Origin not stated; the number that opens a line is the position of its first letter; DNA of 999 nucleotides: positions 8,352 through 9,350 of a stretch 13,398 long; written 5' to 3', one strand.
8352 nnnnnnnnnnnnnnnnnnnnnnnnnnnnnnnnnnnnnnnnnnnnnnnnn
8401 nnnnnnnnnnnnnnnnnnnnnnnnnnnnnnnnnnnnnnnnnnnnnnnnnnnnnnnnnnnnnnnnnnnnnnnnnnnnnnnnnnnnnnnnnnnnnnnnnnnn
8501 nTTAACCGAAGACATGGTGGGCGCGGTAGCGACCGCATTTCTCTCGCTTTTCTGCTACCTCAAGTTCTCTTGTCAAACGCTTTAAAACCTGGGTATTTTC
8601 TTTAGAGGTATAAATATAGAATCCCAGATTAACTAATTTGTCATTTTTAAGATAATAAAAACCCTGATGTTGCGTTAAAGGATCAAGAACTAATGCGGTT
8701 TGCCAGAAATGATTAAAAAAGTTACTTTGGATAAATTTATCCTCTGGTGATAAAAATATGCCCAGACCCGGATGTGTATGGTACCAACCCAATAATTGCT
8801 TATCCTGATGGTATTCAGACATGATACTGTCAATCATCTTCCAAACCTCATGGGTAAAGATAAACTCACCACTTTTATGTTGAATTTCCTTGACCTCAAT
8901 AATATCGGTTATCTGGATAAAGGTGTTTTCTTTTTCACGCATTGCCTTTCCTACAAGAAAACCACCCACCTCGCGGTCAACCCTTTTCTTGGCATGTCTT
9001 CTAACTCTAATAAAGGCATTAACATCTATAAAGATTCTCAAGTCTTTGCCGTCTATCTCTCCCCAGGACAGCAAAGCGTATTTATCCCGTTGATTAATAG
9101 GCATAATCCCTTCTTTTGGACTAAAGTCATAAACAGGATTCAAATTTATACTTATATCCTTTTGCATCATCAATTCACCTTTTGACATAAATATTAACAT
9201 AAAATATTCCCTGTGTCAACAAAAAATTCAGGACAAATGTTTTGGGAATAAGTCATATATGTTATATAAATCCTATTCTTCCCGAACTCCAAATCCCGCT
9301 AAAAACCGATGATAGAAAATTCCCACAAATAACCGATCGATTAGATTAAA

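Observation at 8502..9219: Eukaryote-like JAMM/MPN+ isopeptidase gene with its own consensus promoter, directly downstream of recF and with no E1/E2/Ubl partner in view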

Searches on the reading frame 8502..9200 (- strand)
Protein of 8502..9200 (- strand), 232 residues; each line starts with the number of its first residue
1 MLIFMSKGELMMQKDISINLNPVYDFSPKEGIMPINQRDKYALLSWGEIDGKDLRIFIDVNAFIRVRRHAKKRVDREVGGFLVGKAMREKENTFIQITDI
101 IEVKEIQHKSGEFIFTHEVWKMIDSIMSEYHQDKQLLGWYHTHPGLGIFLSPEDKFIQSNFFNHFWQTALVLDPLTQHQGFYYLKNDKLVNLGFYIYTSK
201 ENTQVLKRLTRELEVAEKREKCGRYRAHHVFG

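Call 5: search_protein_families(library=pfam, proteins=[window:8502-9200:-], max_evalue=0.01)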
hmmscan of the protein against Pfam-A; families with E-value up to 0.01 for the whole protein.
window:8502-9200:- (232 aa): 3 families
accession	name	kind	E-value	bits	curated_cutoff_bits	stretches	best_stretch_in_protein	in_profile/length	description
PF01398.27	JAB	-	3.1e-12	46.8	22.5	1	56-159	6-109/117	JAB1/Mov34/MPN/PAD-1 ubiquitin protease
PF14464.11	Prok-JAB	-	9.7e-07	29.1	25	1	62-155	4-87/114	Prokaryotic homologs of the JAB domain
PF03665.18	UPF0172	-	2e-05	25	24.4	1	57-143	3-82/192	Uncharacterised protein family (UPF0172)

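Call 6: search_protein_families(library=ncbifam, proteins=[window:8502-9200:-], max_evalue=1)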
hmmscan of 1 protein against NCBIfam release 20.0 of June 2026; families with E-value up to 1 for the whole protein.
window:8502-9200:- (232 aa): 3 families
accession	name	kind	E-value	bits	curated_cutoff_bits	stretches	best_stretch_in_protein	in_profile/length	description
NF041370.1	desamp_Halo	equivalog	0.00016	21.6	130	1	65-145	10-86/133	desampylase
NF058523.1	6A-MBL_cap2_3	equivalog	0.0051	15.4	320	1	48-154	537-643/665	anti-phage 6A-MBL system cap2_3 protein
NF004861.0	PRK06217.1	equivalog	0.14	11.6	203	1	43-120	73-149/183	hypothetical protein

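Call 7: search_protein_families(library=padloc, proteins=[window:8502-9200:-], max_evalue=1)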
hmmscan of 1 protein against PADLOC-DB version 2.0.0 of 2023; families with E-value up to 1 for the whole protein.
window:8502-9200:- (232 aa): 15 families
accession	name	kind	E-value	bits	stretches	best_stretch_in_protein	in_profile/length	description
PDLC00890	JAB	-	9.2e-12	42.7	1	52-155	8-109/157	JAB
PDLC00909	JAB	-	7.2e-06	23.8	1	64-155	28-119/168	JAB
PDLC00903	JAB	-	1.1e-05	23.5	1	55-184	12-133/166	JAB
PDLC00896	JAB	-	1.3e-05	22.9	1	50-145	7-102/159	JAB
PDLC00894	JAB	-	1.6e-05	23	1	54-144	15-104/158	JAB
PDLC00887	JAB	-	4.4e-05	21.5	1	47-144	7-103/160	JAB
PDLC00902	JAB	-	0.00012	19.8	1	56-144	16-103/159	JAB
PDLC00891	JAB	-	0.00015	19.2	1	50-155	7-108/159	JAB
PDLC00889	JAB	-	0.00034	18.2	1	54-154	19-116/168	JAB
PDLC00893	JAB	-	0.00078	17.5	1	57-154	4-101/157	JAB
PDLC00898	JAB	-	0.0048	14.5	1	54-145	19-104/162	JAB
PDLC00905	JAB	-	0.0052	15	1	56-154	3-101/154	JAB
PDLC00899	JAB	-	0.0066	14.1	1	46-165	10-122/160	JAB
PDLC00790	Cyclase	-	0.015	12.6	1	120-224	198-302/310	oligonucleotide-cyclase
PDLC00906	JAB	-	0.045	11.8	1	61-155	9-103/179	JAB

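Call 8: find_homologous_proteins(query=window:8502-9200:-)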
Query window:8502-9200:- (232 aa): 60 proteins with E <= 0.001 among 183 candidates.
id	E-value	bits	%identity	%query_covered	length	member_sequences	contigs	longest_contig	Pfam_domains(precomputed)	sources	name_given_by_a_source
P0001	5.8e-155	532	100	100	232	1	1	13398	PF01398.27,PF03665.19,PF14464.12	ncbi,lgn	-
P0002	8.4e-127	440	84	95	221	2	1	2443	PF01398.27,PF14464.12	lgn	-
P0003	6.1e-112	391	74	95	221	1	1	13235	PF01398.27,PF14464.12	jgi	-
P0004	1.1e-111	390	73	95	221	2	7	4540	PF01398.27,PF14464.12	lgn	-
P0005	1.0e-109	384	73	95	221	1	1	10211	PF01398.27,PF14464.12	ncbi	ncbi:MAG: Mov34/MPN/PAD-1 family protein [bacterium]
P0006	1.9e-109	383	73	95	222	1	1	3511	PF01398.27,PF14464.12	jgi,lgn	-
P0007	1.4e-108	380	73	95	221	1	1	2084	PF01398.27,PF14464.12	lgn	-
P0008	1.4e-108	380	72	95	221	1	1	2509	PF01398.27,PF14464.12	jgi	-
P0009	4.4e-106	372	70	95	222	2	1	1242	PF01398.27,PF14464.12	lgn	-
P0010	6.7e-104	365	68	97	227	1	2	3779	PF01398.27,PF14464.12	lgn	-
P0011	1.6e-103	363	70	95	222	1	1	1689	PF01398.27,PF14464.12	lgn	-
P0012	1.1e-101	357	67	95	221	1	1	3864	PF01398.27,PF14464.12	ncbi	ncbi:MAG: Mov34/MPN/PAD-1 family protein [bacterium]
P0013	2.2e-97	343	72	86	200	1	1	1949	PF01398.27,PF14464.12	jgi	jgi:proteasome lid subunit RPN8/RPN11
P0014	1.1e-95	338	69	88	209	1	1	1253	PF01398.27,PF14464.12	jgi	-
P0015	2.2e-91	324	72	81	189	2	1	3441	PF01398.27,PF14464.12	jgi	jgi:proteasome lid subunit RPN8/RPN11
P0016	8.9e-25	106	35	66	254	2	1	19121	PF01398.27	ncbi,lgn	-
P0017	7.6e-24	103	39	49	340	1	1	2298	PF01398.27,PF03665.19,PF14464.12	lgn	-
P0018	1.9e-23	101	34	65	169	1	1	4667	PF01398.27,PF14464.12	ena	-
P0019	2.5e-23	101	35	60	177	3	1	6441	PF01398.27,PF14464.12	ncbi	-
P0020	1.4e-22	99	34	64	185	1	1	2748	PF01398.27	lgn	-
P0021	5.1e-22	97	32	69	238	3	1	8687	PF01398.27,PF14464.12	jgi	jgi:proteasome lid subunit RPN8/RPN11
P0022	5.6e-22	97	35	69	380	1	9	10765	PF01398.27,PF14464.12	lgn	-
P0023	7.6e-22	96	33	57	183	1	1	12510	PF01398.27,PF14464.12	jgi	jgi:proteasome lid subunit RPN8/RPN11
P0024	1.6e-21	95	32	68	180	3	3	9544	PF01398.27,PF14464.12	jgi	jgi:proteasome lid subunit RPN8/RPN11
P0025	2.9e-21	94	34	72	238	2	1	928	PF01398.27,PF14464.12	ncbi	-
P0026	4.2e-21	94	35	66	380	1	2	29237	PF01398.27,PF14464.12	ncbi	-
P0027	6.4e-21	93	40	52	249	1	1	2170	PF01398.27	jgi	-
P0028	1.5e-20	92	34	71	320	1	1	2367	PF01398.27,PF14464.12,PF01476.27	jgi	jgi:proteasome lid subunit RPN8/RPN11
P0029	2.1e-20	91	32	72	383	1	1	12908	PF01398.27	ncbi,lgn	ncbi:MAG: hypothetical protein AB1791_08510 [Chloroflexota bacterium]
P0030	7.0e-20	90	33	65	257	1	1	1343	PF01398.27,PF14464.12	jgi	jgi:proteasome lid subunit RPN8/RPN11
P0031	1.3e-19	89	37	59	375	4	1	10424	PF01398.27,PF14464.12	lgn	-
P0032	1.6e-19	88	34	66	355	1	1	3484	PF01398.27,PF14464.12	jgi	jgi:proteasome lid subunit RPN8/RPN11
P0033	2.0e-19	88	38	58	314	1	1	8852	PF01398.27,PF14464.12,PF05489.19,PF01476.27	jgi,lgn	jgi:proteasome lid subunit RPN8/RPN11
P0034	2.9e-19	88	38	58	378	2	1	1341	PF01398.27,PF14464.12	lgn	-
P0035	4.2e-19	87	39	54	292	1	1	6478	PF01398.27,PF14464.12,PF01476.27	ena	-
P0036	8.9e-19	86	39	54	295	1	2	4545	PF01398.27,PF14464.12,PF01476.27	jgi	jgi:proteasome lid subunit RPN8/RPN11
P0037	1.5e-18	85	38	54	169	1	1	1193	PF01398.27,PF14464.12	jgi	jgi:proteasome lid subunit RPN8/RPN11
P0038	1.6e-18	85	38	54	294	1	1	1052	PF01398.27,PF14464.12,PF01476.27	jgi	jgi:proteasome lid subunit RPN8/RPN11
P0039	1.7e-18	85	33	66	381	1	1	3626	PF01398.27,PF14464.12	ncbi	-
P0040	2.9e-18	84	39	54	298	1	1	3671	PF01398.27,PF14464.12,PF01476.27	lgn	-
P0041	5.9e-18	83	31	53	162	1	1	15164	PF01398.27,PF14464.12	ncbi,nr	ncbi:MAG: Mov34/MPN/PAD-1 family protein, partial [Candidatus Sericytochromatia bacterium]|nr:Mov34/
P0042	6.6e-18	83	38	56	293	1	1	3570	PF01398.27,PF14464.12,PF23457.2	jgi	jgi:proteasome lid subunit RPN8/RPN11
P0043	2.6e-17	81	39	57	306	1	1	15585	PF01398.27,PF14464.12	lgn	-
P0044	3.6e-17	81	38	53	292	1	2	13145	PF01398.27,PF14464.12,PF01476.27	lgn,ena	-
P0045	5.2e-17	80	33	69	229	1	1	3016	PF01398.27,PF14464.12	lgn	-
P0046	7.5e-17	80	34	69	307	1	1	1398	PF01398.27,PF14464.12,PF01476.27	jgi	jgi:nucleoid-associated protein YgaU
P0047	1.2e-16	79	33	68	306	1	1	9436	PF01398.27,PF14464.12,PF01476.27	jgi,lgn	jgi:proteasome lid subunit RPN8/RPN11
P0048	2.2e-16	78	32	69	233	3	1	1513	PF01398.27,PF14464.12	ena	-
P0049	3.4e-16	78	32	63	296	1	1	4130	PF01398.27,PF14464.12,PF01476.27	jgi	jgi:proteasome lid subunit RPN8/RPN11/LysM repeat protein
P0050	4.2e-16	77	35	53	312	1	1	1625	PF01398.27,PF14464.12,PF01476.27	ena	-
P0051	4.7e-16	77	29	74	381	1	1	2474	PF01398.27,PF14464.12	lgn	-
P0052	6.5e-16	77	34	54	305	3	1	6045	PF01398.27,PF14464.12,PF01476.27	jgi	jgi:proteasome lid subunit RPN8/RPN11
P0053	1.3e-15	76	35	54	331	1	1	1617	PF01398.27,PF14464.12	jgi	jgi:proteasome lid subunit RPN8/RPN11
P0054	1.6e-15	75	30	61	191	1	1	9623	PF01398.27,PF14464.12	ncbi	-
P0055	1.8e-15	75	35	56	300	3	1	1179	PF01398.27,PF14464.12,PF23457.2,PF01476.27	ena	-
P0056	8.7e-15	73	32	62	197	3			PF01398.27,PF14464.12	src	-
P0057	1.8e-14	72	31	63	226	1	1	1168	PF01398.27,PF14464.12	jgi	jgi:proteasome lid subunit RPN8/RPN11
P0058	4.5e-14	71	36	54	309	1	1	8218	PF01398.27,PF14464.12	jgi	jgi:proteasome lid subunit RPN8/RPN11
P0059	6.2e-13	67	30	63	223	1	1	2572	PF01398.27,PF14464.12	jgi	-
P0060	9.8e-6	43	34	50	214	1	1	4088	PF01398.27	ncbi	-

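Call 9: search_solved_structures(query=window:8502-9200:-, max_evalue=1, show_alignments=3)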
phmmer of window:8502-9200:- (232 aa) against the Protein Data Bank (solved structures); distinct sequences matched with E-value up to 1: 46.
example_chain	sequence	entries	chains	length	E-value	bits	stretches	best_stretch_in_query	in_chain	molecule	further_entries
6fjv_A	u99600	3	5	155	1.7e-12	50.7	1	55-197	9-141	26S proteasome regulatory subunit N11-like protein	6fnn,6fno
6fju_A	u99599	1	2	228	3.6e-12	49.6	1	54-197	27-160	26S proteasome regulatory subunit N11-like protein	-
4owp_B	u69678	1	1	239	5.9e-11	45.6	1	37-197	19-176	26S proteasome regulatory subunit RPN11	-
5u4p_B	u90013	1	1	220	6.7e-11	45.5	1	42-197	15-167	26S proteasome regulatory subunit RPN11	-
4ocl_B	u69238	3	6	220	7.1e-11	45.4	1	44-197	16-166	26S proteasome regulatory subunit RPN11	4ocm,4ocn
5w83_B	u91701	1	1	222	7.3e-11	45.4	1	44-197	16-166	Ubiquitin carboxyl-terminal hydrolase RPN11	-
4o8x_B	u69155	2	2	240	8e-11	45.2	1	42-197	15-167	26S proteasome regulatory subunit RPN11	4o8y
3jck_G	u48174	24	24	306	1.3e-10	44.5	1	44-197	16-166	Ubiquitin carboxyl-terminal hydrolase RPN11 | 26S PROTEASOME REGULATORY SUBUNIT RPN11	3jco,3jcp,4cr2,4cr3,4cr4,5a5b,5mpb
6fvt_V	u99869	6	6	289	3.1e-10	43.3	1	52-197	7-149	Ubiquitin carboxyl-terminal hydrolase RPN11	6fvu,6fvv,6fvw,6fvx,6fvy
5vfp_c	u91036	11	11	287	1.2e-08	38.2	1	55-197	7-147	26S proteasome non-ATPase regulatory subunit 14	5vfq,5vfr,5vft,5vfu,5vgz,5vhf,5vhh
22mm_c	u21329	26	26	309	1.2e-08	38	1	55-197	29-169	26S proteasome non-ATPase regulatory subunit 14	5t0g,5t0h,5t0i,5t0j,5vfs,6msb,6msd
12bm_c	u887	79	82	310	1.3e-08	38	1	55-197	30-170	26S proteasome non-ATPase regulatory subunit 14 | Proteasome (Prosome, macropain) 26S subunit, non-ATPase, 14 | RPN11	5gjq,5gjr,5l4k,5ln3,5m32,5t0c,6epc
8usb_c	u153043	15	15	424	2.4e-08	37.1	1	55-197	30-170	26S proteasome non-ATPase regulatory subunit 14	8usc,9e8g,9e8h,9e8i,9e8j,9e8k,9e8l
8amz_V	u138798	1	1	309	3.4e-08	36.6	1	55-192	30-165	26S proteasome regulatory subunit RPN11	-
9w39_c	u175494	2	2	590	4.4e-08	36.2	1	55-197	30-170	Ubiquitin C-terminal hydrolase PSMD14,Uncharacterized protein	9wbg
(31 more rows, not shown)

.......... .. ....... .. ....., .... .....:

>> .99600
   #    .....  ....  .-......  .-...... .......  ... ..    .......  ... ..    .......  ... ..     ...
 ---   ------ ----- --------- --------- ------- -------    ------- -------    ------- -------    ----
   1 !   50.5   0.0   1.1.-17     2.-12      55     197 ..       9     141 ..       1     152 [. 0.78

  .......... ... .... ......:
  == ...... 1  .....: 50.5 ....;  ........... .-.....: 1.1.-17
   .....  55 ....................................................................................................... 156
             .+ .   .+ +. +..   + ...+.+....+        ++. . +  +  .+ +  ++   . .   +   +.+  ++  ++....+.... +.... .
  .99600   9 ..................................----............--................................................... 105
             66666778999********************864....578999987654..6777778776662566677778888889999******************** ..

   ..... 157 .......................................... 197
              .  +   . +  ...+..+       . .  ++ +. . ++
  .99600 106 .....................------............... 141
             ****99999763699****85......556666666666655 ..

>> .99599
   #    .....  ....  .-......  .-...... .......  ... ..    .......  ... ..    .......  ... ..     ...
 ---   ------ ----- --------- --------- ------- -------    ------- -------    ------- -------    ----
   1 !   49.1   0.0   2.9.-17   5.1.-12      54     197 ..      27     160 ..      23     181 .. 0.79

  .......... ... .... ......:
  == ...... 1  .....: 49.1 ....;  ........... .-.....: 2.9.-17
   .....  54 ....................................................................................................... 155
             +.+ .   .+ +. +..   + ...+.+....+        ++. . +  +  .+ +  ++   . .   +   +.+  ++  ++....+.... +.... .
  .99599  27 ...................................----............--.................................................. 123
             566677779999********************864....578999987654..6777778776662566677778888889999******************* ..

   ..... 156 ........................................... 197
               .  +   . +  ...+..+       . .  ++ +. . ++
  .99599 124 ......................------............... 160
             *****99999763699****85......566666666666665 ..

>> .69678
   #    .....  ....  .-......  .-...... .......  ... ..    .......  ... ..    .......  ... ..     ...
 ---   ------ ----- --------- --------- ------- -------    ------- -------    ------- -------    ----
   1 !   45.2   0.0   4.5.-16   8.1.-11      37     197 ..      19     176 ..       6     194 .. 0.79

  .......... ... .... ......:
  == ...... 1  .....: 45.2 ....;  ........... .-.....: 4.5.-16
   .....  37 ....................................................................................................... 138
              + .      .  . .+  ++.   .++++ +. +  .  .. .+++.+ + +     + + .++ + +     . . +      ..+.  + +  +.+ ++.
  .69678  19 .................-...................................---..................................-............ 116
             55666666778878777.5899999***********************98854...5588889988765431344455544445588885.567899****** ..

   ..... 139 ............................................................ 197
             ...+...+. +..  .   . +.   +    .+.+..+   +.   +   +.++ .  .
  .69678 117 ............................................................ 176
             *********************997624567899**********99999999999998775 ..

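Call 10: find_encoding_contigs(protein=P0003, flank=8000, max_places=3)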
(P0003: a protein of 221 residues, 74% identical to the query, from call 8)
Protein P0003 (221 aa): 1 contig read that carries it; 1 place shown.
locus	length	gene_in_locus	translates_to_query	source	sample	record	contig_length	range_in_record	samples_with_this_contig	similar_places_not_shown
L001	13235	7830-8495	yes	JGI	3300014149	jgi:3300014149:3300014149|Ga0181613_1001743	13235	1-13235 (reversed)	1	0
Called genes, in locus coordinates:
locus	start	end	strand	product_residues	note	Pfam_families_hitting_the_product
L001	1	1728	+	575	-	?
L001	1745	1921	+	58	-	-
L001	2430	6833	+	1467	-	PF14783:BBS2_Mid (faint), PF23743:Beta-prop_BBS7 (faint), PF13517:FG-GAP_3 (weak)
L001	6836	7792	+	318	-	PF03687:UPF0164, PF18990:DUF5723 (faint)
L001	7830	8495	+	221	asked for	PF01398:JAB, PF14464:Prok-JAB (weak)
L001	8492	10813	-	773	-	PF09586:YfhO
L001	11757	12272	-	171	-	PF14366:DUF4410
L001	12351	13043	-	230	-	-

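Call 11: find_encoding_contigs(protein=P0005, flank=8000, max_places=3)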
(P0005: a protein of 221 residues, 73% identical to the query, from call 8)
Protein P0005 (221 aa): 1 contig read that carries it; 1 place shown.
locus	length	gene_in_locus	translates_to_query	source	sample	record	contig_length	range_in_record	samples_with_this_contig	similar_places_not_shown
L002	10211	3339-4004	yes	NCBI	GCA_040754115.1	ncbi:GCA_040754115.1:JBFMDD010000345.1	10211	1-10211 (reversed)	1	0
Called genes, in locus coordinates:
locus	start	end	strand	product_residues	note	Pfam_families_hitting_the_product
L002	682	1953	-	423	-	PF02310:B12-binding, PF04055:Radical_SAM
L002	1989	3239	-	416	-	PF02563:Poly_export, PF10531:SLBB, PF22461:SLBB_2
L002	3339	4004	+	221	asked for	PF01398:JAB, PF14464:Prok-JAB (weak)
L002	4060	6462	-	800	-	PF09586:YfhO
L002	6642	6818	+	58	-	-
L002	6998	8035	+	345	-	PF01966:HD, PF13286:HD_assoc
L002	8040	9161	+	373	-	PF00155:Aminotran_1_2, PF01041:DegT_DnrJ_EryC1, PF01053:Cys_Met_Meta_PP (weak)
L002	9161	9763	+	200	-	PF02811:PHP, PF13263:PHP_C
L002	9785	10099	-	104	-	PF22600:MTPAP-like_central (weak), PF01909:NTP_transf_2, PF18765:Polbeta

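Call 12: find_encoding_contigs(protein=P0004, flank=8000, max_places=5)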
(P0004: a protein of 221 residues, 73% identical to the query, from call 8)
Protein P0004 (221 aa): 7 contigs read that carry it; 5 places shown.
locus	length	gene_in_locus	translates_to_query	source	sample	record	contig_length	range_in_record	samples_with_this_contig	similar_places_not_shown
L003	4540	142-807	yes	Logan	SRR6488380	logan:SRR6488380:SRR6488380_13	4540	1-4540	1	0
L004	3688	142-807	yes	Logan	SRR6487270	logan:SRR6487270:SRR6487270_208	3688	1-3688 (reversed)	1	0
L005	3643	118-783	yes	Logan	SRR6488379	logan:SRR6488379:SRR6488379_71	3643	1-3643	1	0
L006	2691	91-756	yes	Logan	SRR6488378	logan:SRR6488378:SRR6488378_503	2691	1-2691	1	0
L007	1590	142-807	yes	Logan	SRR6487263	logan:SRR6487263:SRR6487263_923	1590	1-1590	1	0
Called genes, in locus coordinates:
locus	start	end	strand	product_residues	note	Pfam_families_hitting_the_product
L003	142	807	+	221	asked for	PF01398:JAB, PF14464:Prok-JAB (weak)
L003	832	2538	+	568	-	PF00664:ABC_membrane, PF00005:ABC_tran, PF02463:SMC_N (weak)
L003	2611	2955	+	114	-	PF05168:HEPN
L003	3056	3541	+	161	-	PF00258:Flavodoxin_1 (weak), PF03358:FMN_red, PF12641:Flavodoxin_3, PF12724:Flavodoxin_5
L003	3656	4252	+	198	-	PF01180:DHO_dh, PF01207:Dus (weak)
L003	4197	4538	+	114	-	?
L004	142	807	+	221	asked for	PF01398:JAB, PF14464:Prok-JAB (weak)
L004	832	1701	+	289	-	PF00664:ABC_membrane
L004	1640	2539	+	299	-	PF09818:ABC_ATPase (faint), PF00005:ABC_tran, PF02463:SMC_N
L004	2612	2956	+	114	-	PF05168:HEPN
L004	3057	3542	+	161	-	PF00258:Flavodoxin_1, PF12641:Flavodoxin_3, PF12724:Flavodoxin_5, PF03358:FMN_red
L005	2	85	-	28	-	?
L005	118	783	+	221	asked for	PF01398:JAB, PF14464:Prok-JAB (weak)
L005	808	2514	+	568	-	PF00664:ABC_membrane, PF00005:ABC_tran, PF02463:SMC_N (weak)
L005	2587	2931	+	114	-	PF05168:HEPN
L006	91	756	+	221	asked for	PF01398:JAB, PF14464:Prok-JAB (weak)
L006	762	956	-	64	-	-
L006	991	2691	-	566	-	?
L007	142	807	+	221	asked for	PF01398:JAB, PF14464:Prok-JAB (weak)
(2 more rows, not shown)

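Call 17: find_related_loci(query=window:8505-9170:-, collection=genome_contigs, flank=10000)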
Query window:8505-9170:- (222 aa) in genome_contigs; peptide patterns used: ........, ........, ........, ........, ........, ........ (x = any residue, [..] = any of these).
72 stretches matched a pattern, but none encodes a relative of the query by tblastn (E <= 1e-3).
